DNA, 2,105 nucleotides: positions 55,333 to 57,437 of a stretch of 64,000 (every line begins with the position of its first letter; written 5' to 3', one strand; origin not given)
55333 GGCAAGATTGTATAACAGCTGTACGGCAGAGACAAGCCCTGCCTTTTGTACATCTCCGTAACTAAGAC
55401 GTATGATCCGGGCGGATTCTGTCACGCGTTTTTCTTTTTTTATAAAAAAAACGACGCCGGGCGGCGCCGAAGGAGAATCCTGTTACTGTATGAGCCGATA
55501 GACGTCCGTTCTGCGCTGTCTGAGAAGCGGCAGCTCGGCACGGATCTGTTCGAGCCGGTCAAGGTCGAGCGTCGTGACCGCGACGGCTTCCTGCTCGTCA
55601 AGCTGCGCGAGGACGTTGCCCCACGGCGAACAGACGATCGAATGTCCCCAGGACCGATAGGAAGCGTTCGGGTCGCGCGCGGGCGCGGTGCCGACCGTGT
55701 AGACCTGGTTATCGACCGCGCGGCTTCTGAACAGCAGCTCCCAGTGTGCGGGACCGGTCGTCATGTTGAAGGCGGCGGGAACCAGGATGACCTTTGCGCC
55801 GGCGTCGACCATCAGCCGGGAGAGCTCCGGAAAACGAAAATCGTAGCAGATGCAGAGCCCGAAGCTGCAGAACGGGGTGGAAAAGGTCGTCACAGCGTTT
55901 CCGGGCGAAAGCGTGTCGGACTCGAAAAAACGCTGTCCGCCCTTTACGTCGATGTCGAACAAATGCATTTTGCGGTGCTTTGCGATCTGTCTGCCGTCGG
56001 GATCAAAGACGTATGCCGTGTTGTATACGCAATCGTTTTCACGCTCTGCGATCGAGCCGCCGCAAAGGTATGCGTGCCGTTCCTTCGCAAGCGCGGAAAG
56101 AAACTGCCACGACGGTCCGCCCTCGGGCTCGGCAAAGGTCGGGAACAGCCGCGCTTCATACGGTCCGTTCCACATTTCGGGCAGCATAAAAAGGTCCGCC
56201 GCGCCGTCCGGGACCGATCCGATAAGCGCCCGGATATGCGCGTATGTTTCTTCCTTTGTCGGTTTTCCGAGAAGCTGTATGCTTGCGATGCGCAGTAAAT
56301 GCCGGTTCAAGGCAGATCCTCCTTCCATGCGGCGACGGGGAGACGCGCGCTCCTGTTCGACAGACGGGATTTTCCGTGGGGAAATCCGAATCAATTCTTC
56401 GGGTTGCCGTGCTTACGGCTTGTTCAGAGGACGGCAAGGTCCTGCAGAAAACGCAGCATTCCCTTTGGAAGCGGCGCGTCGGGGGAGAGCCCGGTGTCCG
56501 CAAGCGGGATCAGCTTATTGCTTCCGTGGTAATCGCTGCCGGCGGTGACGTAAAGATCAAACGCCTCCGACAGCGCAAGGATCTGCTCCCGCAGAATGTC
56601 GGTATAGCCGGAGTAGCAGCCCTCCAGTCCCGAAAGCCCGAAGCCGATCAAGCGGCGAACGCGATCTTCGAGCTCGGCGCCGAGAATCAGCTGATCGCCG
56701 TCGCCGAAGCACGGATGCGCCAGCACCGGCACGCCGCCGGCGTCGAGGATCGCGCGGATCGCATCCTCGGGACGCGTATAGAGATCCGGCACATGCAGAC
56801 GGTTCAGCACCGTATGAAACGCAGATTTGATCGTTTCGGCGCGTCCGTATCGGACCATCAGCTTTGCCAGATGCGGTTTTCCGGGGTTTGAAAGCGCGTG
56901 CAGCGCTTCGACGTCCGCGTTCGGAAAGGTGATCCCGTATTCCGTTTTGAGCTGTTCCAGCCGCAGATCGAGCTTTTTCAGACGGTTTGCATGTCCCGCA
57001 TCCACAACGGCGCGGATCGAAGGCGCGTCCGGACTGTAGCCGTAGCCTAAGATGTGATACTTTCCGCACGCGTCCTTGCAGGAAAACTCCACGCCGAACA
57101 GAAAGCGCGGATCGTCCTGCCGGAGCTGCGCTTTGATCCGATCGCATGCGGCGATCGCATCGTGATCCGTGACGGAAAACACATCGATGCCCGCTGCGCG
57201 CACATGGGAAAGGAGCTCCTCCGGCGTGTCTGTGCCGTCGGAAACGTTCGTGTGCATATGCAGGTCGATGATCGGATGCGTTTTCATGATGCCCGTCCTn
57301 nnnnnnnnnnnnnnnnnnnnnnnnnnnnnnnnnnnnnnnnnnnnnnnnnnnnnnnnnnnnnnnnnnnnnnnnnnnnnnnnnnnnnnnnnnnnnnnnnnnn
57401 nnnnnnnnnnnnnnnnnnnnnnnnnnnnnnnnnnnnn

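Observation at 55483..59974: Partner-switching-like module built around a STAS / APH-type kinase / GHKL tri-domain protein, with a PHP phosphoesterase instead of a PP2C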

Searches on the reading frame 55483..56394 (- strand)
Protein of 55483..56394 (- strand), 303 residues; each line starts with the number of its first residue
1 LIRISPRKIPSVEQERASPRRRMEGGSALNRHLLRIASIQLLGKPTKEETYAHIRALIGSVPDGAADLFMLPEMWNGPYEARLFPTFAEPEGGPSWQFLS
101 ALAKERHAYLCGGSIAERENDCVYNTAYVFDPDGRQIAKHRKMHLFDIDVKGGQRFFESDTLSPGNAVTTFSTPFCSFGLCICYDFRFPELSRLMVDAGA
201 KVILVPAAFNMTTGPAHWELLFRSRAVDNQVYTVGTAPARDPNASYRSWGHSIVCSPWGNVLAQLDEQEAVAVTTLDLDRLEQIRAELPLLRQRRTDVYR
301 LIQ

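Call 3: search_protein_families(library=pfam, proteins=[window:55483-56394:-], max_evalue=0.01)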
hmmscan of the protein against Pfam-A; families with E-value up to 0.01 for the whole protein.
window:55483-56394:- (303 aa): 1 family
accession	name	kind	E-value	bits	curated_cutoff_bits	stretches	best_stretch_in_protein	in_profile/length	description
PF00795.27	CN_hydrolase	-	1.4e-58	198.7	23.2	1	35-285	1-255/256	Carbon-nitrogen hydrolase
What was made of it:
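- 55483..56328 (-): Nit-family carbon-nitrogen hydrolase (281 aa). It probably shares the transcript but is not a conserved member of the module. PF00795, 1.4e-58 (call 3).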

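Call 4: search_protein_families(library=ncbifam, proteins=[window:55483-56394:-], max_evalue=0.01)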
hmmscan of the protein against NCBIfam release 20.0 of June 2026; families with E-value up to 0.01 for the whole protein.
window:55483-56394:- (303 aa): 10 families
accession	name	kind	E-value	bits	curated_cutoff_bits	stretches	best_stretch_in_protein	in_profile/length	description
NF043013.1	DeGluthAmidYersProt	equivalog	9.5e-44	149.6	500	1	37-295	7-269/278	deaminated glutathione amidase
NF033621.1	de_GSH_amidase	exception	5.4e-31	107.9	355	1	36-296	2-255/260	deaminated glutathione amidase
TIGR03381.1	agmatine_aguB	equivalog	2.3e-29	102.6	410.25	1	35-301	2-278/279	N-carbamoylputrescine amidase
NF040852.1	nitrile_Arch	equivalog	1.1e-25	90.2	500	1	47-299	15-260/262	nitrilase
NF007757.0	PRK10438.1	equivalog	8.8e-17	61.2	249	1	66-293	35-249/256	amidohydrolase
NF009803.0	PRK13287.1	equivalog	2e-12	46.5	406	1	93-275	82-255/333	formamidase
TIGR00546.1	lnt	equivalog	2.3e-10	40.2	132.9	2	161-234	301-378/395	apolipoprotein N-acyltransferase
NF010588.0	PRK13981.1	equivalog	1.9e-07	29.9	479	1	51-267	23-234/546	NAD+ synthase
NF009802.0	PRK13286.1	equivalog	0.00053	19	427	1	117-286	109-268/345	aliphatic amidase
TIGR04048.1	nitrile_sll0784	equivalog_domain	0.0064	15.5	502.6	0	93-143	77-126/301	Nit6803 family nitrilase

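Call 66: search_protein_families(library=padloc, proteins=[window:55483-56328:-], max_evalue=0.001)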
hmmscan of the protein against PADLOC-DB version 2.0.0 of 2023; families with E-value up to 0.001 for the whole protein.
window:55483-56328:- (281 aa): 0 families

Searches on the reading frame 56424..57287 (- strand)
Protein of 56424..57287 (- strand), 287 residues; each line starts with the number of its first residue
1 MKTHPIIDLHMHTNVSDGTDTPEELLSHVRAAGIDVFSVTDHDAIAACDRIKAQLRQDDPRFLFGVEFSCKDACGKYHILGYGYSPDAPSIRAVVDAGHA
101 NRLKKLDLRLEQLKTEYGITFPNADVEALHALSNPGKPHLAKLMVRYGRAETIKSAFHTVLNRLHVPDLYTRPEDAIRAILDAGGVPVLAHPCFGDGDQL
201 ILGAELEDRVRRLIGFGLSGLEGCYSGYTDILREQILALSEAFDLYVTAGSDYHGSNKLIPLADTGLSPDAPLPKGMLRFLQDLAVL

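Call 3: search_protein_families(library=pfam, proteins=[window:56424-57287:-], max_evalue=0.01)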
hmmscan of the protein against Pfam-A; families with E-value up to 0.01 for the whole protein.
window:56424-57287:- (287 aa): 1 family
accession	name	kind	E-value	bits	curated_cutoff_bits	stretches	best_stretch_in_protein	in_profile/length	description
PF02811.25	PHP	-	7e-09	36.7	26.4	1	8-78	1-74/164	PHP domain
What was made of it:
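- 56424..57287 (-): PHP phosphoesterase of the TrpH/YciV/Cv1693 class (287 aa), 12 nt downstream of the tri-domain gene. It is the most conserved downstream partner. PF02811 (call 3).
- Checked: PHP, 56424-57287(-), starts 12 nt after the tri stop (PF02811, call 3).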

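Call 4: search_protein_families(library=ncbifam, proteins=[window:56424-57287:-], max_evalue=0.01)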
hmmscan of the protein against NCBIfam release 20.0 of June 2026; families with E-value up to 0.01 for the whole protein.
window:56424-57287:- (287 aa): 12 families
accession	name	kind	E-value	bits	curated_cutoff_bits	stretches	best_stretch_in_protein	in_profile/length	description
NF041577.1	nside_bi_sphtase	equivalog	5e-31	107.9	400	1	7-270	4-264/276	3',5'-nucleoside bisphosphate phosphatase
NF047791.1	RNaseRnm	equivalog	1.3e-30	106.7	375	1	6-263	2-259/275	RNase RNM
NF041661.1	Cycl_ph_dihydrol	equivalog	2.4e-25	89.4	500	1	8-261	1-251/259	phosphoribosyl 1,2-cyclic phosphate 1,2-diphosphodiesterase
NF038032.1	CehA_McbA_metalo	domain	6.6e-14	52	80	1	7-85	5-80/315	CehA/McbA family metallohydrolase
NF045780.1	TrlF_fam_ATP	equivalog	7.2e-08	31.6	350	1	8-82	9-95/944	TrlF family AAA-like ATPase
NF004981.0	PRK06361.1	equivalog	1.3e-05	24.6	117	1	7-56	2-51/217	histidinol phosphate phosphatase domain-containing protein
NF004225.0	PRK05672.1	subfamily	4.4e-05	21.7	939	1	4-82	4-85/1047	error-prone DNA polymerase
NF006375.0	PRK08609.1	equivalog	0.00046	18.9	426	1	8-43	338-373/571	DNA polymerase/3'-5' exonuclease PolX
NF001688.0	PRK00448.1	equivalog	0.0014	16.2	873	1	7-70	339-404/1445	PolC-type DNA polymerase III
NF006702.0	PRK09248.1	domain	0.0035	16.9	264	0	6-43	4-42/246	PHP domain-containing protein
NF005928.0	PRK07945.1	equivalog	0.0045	16.4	250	1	8-43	101-136/337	PHP domain-containing protein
TIGR01405.1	polC_Gram_pos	equivalog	0.0061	14.3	1043.45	1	6-69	104-169/1211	DNA polymerase III subunit alpha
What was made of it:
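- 56424..57287 (-): NCBIfam pAp-phosphatase and RNase RNM models hit at about 1e-30 but below cutoff (call 4).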

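Call 25: search_solved_structures(query=window:56424-57287:-, max_evalue=0.001, show_alignments=2)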
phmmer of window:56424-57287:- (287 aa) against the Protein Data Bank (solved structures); distinct sequences matched with E-value up to 0.001: 6.
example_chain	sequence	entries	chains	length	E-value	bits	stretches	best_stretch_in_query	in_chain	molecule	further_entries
3e0f_A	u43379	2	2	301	9e-30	107.3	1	8-264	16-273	Putative Metal-dependent Phosphoesterase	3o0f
4rv1_A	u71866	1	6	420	2e-18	70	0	168-191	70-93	Engineered Protein OR497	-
2yb1_A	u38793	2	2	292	4.8e-17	65.5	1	7-257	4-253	AMIDOHYDROLASE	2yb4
9etk_A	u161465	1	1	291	1.2e-16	64.1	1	7-194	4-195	Metal-dependent phosphoesterases (PHP family)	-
7ug9_A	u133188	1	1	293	4.3e-13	52.5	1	6-256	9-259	5'-3' exoribonuclease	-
4hxt_A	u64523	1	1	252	3.5e-11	46.3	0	168-191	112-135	De Novo Protein OR329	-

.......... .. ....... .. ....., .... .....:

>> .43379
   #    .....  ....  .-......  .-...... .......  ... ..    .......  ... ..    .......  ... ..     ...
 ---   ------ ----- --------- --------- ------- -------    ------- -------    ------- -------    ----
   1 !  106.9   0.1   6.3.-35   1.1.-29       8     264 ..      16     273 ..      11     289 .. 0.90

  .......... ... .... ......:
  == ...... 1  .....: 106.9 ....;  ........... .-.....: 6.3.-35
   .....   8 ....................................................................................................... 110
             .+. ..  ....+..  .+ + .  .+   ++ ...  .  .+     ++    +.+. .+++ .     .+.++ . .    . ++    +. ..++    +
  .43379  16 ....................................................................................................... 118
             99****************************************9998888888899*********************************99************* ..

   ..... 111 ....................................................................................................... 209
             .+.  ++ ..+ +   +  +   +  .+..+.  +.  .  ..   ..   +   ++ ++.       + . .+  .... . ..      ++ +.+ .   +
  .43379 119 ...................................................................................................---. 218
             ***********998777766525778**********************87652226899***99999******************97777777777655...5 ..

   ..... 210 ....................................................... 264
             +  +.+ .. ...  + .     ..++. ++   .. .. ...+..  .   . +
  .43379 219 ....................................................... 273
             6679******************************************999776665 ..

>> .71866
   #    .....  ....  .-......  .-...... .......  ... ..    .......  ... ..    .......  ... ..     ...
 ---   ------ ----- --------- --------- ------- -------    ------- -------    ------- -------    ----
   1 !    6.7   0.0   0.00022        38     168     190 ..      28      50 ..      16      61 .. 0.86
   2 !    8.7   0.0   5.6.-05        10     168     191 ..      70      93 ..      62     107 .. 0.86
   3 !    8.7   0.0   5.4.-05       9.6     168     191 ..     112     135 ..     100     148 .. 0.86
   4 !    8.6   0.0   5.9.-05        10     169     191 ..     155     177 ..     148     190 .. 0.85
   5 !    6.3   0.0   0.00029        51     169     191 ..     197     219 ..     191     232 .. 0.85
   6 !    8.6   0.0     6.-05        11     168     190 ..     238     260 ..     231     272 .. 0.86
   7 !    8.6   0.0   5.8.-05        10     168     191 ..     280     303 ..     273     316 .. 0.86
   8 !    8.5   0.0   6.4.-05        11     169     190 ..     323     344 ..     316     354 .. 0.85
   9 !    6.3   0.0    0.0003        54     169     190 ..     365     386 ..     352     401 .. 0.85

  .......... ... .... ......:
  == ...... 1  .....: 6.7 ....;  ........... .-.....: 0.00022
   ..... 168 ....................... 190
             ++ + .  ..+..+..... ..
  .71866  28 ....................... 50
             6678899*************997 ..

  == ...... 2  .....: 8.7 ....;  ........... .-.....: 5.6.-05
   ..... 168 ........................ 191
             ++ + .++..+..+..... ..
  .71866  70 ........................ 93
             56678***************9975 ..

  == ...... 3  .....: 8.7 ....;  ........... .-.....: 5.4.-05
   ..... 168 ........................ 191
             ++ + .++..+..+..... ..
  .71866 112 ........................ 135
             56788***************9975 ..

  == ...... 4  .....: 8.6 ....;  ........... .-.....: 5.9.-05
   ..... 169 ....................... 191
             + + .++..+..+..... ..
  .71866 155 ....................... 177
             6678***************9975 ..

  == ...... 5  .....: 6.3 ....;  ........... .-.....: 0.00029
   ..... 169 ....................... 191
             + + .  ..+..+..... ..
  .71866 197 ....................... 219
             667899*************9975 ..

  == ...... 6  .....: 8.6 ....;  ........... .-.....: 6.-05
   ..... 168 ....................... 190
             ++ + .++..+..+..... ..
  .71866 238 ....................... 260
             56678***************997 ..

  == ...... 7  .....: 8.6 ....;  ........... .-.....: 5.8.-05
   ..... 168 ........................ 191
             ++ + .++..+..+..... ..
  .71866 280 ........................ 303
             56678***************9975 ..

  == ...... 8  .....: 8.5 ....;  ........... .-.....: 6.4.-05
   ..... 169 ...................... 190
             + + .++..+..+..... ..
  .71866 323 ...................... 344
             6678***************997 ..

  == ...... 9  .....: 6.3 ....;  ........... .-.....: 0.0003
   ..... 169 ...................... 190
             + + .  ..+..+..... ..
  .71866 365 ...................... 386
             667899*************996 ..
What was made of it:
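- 56424..57287 (-): PDB 3e0f 9e-30, 2yb1, 7ug9 (call 25).
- On PHP phosphoesterases, TrpH/YciV/Cv1693 class: HxH, DHD, LAHP and GSDYHG are present (calls 3, 25).
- On CpsB/YwqE-type PHP protein phosphatases: No such family or PDB chain appeared among the hits (calls 3, 4, 25).
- Closest known: TrpH/YciV. Same: By inspection it keeps the His/Asp metal-ligand motifs HxH, DHD, LAHP and GSDYHG (call 25).
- By sequence it is a TrpH/Cv1693/RNase AM-type enzyme (calls 4, 25). No CpsB-type protein phosphatase appears at E<=1e-3 (calls 4, 25).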

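Call 66: search_protein_families(library=padloc, proteins=[window:56424-57287:-], max_evalue=0.001)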
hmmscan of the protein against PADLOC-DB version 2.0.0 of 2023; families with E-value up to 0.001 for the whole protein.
window:56424-57287:- (287 aa): 0 families
